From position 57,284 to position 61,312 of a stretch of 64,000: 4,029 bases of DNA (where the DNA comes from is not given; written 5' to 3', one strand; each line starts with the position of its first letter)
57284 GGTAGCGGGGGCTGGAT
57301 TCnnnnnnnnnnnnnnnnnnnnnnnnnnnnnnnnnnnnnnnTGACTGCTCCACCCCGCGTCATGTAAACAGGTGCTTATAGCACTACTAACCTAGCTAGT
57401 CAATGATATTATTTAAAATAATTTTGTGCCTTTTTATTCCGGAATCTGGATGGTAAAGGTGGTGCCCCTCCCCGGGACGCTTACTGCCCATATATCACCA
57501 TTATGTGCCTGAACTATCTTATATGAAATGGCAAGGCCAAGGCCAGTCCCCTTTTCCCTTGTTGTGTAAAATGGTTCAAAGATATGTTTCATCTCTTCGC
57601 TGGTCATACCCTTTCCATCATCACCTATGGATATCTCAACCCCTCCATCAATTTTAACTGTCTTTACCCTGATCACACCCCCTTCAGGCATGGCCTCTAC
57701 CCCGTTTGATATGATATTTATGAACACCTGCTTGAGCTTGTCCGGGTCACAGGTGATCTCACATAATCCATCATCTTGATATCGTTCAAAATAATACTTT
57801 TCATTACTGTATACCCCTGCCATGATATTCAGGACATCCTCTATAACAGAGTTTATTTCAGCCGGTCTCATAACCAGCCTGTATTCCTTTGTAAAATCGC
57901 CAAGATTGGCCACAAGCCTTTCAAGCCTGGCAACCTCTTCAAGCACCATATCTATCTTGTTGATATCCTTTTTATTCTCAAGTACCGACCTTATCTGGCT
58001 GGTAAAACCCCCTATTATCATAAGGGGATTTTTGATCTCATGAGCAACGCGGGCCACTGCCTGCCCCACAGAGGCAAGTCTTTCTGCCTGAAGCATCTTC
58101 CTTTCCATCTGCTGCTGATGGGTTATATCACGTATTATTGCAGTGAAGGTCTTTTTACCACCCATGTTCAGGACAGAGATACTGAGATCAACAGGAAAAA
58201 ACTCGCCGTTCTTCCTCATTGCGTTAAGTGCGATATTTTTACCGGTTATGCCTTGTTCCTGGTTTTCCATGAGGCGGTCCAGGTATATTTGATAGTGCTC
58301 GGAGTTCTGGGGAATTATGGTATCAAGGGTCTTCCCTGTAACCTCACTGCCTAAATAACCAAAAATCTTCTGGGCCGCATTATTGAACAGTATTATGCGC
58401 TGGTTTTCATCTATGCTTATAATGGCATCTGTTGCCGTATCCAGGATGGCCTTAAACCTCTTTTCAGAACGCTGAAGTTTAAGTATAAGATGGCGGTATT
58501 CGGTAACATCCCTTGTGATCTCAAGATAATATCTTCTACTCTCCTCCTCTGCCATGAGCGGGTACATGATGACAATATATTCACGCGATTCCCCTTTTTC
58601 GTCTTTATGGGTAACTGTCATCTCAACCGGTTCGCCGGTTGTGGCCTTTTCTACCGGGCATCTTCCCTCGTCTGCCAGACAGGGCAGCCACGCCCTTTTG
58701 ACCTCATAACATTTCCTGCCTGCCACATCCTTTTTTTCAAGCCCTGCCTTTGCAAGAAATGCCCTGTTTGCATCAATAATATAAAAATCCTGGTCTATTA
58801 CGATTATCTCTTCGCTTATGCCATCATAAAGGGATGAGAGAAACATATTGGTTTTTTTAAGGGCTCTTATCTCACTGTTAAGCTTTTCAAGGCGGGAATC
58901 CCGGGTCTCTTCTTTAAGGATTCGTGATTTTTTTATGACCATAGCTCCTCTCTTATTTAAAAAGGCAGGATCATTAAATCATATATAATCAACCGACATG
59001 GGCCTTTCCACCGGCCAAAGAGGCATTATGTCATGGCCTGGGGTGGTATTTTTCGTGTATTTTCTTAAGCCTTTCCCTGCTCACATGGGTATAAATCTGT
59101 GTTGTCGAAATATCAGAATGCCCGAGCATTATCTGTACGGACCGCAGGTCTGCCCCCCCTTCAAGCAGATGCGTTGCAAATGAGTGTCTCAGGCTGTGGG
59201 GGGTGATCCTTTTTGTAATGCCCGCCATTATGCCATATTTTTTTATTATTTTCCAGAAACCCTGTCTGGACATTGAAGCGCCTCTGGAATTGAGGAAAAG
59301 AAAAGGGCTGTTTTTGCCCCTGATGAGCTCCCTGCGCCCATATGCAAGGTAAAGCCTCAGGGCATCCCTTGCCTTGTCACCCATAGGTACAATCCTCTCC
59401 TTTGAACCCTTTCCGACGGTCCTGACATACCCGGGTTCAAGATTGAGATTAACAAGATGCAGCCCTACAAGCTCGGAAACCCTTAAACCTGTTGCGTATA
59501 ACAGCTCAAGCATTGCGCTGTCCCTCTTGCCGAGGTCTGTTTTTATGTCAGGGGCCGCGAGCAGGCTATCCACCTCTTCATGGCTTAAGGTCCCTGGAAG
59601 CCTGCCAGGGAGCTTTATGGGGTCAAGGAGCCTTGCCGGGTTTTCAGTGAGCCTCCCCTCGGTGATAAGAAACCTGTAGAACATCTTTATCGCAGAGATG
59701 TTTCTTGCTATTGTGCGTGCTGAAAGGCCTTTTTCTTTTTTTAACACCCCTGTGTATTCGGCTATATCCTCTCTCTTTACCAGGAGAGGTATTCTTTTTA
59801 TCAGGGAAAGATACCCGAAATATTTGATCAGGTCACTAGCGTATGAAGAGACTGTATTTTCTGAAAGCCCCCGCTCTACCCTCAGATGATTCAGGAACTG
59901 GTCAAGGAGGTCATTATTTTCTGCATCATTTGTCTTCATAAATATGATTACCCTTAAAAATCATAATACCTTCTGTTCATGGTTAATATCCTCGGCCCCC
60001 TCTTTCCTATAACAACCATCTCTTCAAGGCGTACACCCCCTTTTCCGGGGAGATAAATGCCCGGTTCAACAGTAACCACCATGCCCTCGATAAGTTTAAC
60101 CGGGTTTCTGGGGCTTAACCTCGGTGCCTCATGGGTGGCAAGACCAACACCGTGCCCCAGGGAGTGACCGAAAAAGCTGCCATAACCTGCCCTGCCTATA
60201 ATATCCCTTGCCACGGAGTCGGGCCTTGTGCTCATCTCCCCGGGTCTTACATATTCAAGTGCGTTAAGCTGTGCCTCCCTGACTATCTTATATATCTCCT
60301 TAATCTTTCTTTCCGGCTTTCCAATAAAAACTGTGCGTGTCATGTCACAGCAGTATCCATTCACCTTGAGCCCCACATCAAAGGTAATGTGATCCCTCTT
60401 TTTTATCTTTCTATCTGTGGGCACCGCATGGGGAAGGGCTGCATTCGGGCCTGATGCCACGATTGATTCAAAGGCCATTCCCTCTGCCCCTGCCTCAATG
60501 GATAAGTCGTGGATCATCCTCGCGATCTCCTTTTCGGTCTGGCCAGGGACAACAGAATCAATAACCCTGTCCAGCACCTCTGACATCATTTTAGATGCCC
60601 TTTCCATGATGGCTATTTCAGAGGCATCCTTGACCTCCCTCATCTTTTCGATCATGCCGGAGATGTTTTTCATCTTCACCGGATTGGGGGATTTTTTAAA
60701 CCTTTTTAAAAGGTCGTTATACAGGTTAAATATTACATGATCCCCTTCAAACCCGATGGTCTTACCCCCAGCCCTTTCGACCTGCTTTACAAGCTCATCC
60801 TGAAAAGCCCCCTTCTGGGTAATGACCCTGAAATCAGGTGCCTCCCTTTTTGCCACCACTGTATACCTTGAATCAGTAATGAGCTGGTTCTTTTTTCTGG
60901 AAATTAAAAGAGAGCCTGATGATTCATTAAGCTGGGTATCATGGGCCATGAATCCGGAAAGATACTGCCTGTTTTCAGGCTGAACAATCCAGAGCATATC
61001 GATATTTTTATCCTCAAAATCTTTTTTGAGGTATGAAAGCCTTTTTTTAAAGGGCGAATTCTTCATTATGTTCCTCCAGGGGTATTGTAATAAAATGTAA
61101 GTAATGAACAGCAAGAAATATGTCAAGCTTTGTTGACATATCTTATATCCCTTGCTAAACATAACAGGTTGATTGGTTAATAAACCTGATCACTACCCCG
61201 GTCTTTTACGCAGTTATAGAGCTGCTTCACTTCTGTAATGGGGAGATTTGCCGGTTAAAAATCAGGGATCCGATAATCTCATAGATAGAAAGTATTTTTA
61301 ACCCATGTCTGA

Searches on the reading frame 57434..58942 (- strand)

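Call 7: search_protein_families(library=pfam, proteins=[window:57434-58942:-], max_evalue=0.001)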
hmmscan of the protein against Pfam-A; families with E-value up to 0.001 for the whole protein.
window:57434-58942:- (502 aa): 7 families
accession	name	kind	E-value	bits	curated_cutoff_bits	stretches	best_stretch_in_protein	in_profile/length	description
PF02518.31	HATPase_c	-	1.9e-29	102.8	26.4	1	399-501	2-108/111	Histidine kinase-, DNA gyrase B-, and HSP90-like ATPase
PF13426.13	PAS_9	-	3e-27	95.3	27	2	172-275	2-103/103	PAS domain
PF08448.16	PAS_4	-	4.2e-22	78.9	23.1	2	42-150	4-109/110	PAS fold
PF00989.32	PAS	-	4.6e-18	65.7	22.6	1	162-273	2-113/113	PAS fold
PF13188.13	PAS_8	-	1.5e-13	50.6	21.8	1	162-211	2-52/65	PAS domain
PF00512.31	HisKA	-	1.3e-07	32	26.9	1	293-352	3-62/66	His Kinase A (phospho-acceptor) domain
PF24820.1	Diguanyl_cycl_sensor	-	0.00021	21.7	28.1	0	169-272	4-109/109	Diguanylate cyclase-like sensor domain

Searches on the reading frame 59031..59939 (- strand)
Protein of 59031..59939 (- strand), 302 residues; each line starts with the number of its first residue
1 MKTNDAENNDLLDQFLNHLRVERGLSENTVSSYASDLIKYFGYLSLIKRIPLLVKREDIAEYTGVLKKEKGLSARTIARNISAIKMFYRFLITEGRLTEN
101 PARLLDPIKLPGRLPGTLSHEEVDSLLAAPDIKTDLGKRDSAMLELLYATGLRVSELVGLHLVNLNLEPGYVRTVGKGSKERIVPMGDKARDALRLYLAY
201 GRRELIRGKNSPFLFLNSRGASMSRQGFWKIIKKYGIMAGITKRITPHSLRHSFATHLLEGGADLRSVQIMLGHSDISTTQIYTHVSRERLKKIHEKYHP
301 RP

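Call 7: search_protein_families(library=pfam, proteins=[window:59031-59939:-], max_evalue=0.001)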
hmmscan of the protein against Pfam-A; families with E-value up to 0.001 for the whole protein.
window:59031-59939:- (302 aa): 4 families
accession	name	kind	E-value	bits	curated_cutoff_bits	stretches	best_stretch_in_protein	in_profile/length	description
PF00589.27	Phage_integrase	-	5.5e-51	173.2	27.1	1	118-289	3-171/172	Phage integrase family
PF02899.23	Phage_int_SAM_1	-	2.9e-20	72.8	22.3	1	12-95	1-83/83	Phage integrase, N-terminal SAM-like domain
PF13495.12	Phage_int_SAM_4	-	1.7e-09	38.4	27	1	11-90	1-77/85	Phage integrase, N-terminal SAM-like domain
PF13102.12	Phage_int_SAM_5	-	4.4e-05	24.2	22.3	0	9-41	48-79/98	Phage integrase SAM-like domain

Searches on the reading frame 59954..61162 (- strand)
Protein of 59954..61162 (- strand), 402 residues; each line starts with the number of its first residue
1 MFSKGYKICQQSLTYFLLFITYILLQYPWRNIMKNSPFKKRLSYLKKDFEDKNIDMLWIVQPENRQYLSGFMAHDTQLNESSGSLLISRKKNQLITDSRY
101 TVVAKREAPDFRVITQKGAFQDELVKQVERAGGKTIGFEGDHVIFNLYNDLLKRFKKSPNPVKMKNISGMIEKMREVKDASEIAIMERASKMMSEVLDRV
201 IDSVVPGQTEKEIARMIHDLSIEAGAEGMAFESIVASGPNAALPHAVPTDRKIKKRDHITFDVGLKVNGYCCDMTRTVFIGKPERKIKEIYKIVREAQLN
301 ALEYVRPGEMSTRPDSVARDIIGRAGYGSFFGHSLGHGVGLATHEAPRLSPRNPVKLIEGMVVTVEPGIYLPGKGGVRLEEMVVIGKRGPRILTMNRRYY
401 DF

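Call 7: search_protein_families(library=pfam, proteins=[window:59954-61162:-], max_evalue=0.001)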
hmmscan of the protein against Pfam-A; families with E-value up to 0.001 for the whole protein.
window:59954-61162:- (402 aa): 2 families
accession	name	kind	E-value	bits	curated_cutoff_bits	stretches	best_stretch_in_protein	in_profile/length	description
PF00557.29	Peptidase_M24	-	8.2e-67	225.4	23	1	185-386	2-207/208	Metallopeptidase family M24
PF01321.24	Creatinase_N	-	1.3e-23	84.3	22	1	41-177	1-128/128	Creatinase/Prolidase N-terminal domain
